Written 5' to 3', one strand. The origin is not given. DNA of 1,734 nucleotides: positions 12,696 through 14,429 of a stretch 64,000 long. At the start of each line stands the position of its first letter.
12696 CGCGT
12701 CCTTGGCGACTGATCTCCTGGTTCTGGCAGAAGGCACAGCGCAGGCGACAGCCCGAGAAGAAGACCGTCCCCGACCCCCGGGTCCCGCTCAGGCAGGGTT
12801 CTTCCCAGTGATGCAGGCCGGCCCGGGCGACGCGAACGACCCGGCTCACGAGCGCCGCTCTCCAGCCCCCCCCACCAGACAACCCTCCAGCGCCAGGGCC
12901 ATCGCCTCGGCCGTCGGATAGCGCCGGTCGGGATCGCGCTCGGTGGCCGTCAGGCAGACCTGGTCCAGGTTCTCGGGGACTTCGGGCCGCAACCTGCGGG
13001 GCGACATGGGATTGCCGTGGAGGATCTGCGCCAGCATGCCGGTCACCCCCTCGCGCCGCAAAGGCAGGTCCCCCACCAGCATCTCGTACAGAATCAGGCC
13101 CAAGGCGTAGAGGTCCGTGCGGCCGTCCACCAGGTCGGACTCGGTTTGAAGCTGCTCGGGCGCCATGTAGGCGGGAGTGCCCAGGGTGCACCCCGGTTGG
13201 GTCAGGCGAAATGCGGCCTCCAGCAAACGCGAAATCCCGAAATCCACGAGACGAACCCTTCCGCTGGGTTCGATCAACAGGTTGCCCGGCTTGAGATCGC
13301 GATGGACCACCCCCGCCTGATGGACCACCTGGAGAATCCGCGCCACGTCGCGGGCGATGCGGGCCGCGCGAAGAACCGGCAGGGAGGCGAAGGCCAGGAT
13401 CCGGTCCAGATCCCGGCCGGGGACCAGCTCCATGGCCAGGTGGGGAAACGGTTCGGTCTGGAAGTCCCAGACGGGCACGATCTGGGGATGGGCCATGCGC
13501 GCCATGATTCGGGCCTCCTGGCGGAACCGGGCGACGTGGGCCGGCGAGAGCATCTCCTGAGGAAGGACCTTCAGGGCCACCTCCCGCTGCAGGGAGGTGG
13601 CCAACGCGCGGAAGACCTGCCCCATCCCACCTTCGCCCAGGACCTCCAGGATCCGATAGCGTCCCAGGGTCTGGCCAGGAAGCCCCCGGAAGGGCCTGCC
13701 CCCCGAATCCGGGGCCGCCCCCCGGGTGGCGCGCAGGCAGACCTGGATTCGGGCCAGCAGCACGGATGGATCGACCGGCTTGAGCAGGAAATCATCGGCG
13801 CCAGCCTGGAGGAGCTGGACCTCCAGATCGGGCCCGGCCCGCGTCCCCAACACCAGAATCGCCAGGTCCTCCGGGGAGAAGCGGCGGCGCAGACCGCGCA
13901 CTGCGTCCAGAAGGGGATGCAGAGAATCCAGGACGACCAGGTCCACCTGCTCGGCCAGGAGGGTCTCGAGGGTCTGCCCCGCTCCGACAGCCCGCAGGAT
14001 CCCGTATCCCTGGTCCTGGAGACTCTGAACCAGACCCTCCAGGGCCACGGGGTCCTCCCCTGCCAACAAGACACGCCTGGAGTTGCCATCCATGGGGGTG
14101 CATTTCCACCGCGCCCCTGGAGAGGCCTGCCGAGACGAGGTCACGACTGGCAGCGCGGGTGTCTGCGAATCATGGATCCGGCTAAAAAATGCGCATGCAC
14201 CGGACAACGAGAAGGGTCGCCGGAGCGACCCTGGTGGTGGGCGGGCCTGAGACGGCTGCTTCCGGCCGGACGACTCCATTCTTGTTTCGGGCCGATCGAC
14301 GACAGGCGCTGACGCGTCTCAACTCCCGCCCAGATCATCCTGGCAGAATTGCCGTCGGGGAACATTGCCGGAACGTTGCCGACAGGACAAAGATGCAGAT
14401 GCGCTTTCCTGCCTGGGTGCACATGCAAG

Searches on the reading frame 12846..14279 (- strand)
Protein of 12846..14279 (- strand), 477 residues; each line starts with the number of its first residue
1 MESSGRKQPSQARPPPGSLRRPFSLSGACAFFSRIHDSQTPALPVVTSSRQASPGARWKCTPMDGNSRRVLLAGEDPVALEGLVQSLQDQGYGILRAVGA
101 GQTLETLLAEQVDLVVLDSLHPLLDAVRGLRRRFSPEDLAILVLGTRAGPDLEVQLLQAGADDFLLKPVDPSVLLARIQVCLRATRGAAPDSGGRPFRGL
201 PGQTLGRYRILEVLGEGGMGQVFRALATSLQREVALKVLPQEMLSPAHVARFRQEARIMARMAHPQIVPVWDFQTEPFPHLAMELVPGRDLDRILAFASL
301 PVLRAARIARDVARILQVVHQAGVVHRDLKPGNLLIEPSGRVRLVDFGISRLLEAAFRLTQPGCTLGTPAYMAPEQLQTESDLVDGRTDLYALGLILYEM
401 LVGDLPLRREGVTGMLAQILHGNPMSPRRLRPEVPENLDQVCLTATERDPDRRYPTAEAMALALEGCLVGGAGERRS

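Call 5: search_protein_families(library=pfam, proteins=[window:12846-14279:-], max_evalue=0.1)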
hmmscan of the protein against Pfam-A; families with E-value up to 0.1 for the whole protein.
window:12846-14279:- (477 aa): 10 families
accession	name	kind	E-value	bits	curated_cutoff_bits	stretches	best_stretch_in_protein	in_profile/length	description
PF00069.31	Pkinase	-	3.5e-44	151.6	31.7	1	208-460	1-258/263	Protein kinase domain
PF07714.23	PK_Tyr_Ser-Thr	-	3.2e-30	105.7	23.1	1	210-454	3-249/258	Protein tyrosine and serine/threonine kinase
PF00072.30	Response_reg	-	5.5e-12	46.3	30.2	1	70-179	1-111/111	Response regulator receiver domain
PF03109.22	ABC1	-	1.8e-09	37.6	22.9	1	250-359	118-223/244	ABC1 atypical kinase-like domain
PF01636.29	APH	-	3e-08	34.2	23.2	2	233-322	22-110/239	Phosphotransferase enzyme family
PF06293.20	Kdo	-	0.00012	22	21.3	1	285-350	99-169/207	Lipopolysaccharide kinase (Kdo/WaaP) family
PF14531.12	Kinase-like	-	0.0079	15.9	25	1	311-408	153-252/289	Kinase-like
PF12330.14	Haspin_kinase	-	0.017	14.6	25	1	306-352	208-255/364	Haspin like kinase domain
PF17667.7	Pkinase_fungal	-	0.025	13.7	24.1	1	310-380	293-368/387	Fungal protein kinase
PF01163.29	RIO1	-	0.051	13.6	22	1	254-348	57-149/187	RIO domain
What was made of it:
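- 11989..14279 (-): Convergent neighbours: a radical-SAM protein (11989-13191) and a receiver-Ser/Thr kinase fusion (12846-14279). They are conserved only in the closest relatives, so they are probably not core parts. Pfam hits (call 5).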

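Call 6: search_protein_families(library=ncbifam, proteins=[window:12846-14279:-], max_evalue=0.1)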
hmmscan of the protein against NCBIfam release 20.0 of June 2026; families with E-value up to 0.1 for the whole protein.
window:12846-14279:- (477 aa): 89 families (the best 25 are shown)
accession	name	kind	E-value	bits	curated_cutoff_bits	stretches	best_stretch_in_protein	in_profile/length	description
NF033483.0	PknB_PASTA_kin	equivalog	4.6e-79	266.9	450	1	206-470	7-271/563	Stk1 family PASTA domain-containing Ser/Thr kinase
NF052427.1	StpK7MSMEG_1200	equivalog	1e-51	176.2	900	1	203-464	4-265/601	serine/threonine protein kinase StpK7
NF047741.1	antiphage_MADS6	equivalog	2.4e-46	158.5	460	2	305-467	301-460/612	methylation-associated defense system protein kinase MAD6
NF009651.0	PRK13184.1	equivalog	2.2e-37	128.6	839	1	206-470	2-293/932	serine/threonine-protein kinase PknD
TIGR03903.1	TOMM_kin_cyc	equivalog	7.5e-34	116.8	705.75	1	231-461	3-241/1267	TOMM system kinase/cyclase fusion protein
NF038150.1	lanthi_synth_IV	equivalog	1e-29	103.5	650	1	202-460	185-450/851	class IV lanthionine synthetase LanL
NF053615.1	SerThrKinAfsKStmc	equivalog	1.5e-25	90.1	1300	1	205-406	12-212/809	protein serine/threonine kinase AfsK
NF033442.0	BREX_PglW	equivalog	4.1e-25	87.7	990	1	190-462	495-764/1391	BREX system serine/threonine kinase PglW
NF038151.1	lanthi_synth_III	equivalog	9.4e-19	67.3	575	1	207-403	221-425/833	class III lanthionine synthetase LanKC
NF041733.1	resp_reg_CseB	equivalog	9.6e-17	61.1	350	1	69-188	2-121/228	two-component system response regulator CseB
NF007005.1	PRK09468.1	equivalog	1.9e-13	50.4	331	1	68-190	4-127/237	osmolarity response regulator transcription factor OmpR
TIGR02154.1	PhoB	equivalog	3.1e-13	49.5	296.2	1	68-188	3-126/226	phosphate regulon transcriptional regulator PhoB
NF058632.1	SerThrKinPrkT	equivalog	1e-11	44.4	280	1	207-348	22-163/322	serine/threonine protein kinase PrkT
NF007928.2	PRK10643.1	equivalog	2.1e-11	43.9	330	1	70-188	3-122/216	two-component system response regulator PmrA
NF040689.1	MtrAB_MtrA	equivalog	1.1e-10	41.2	300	1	75-186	6-117/219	MtrAB system response regulator MtrA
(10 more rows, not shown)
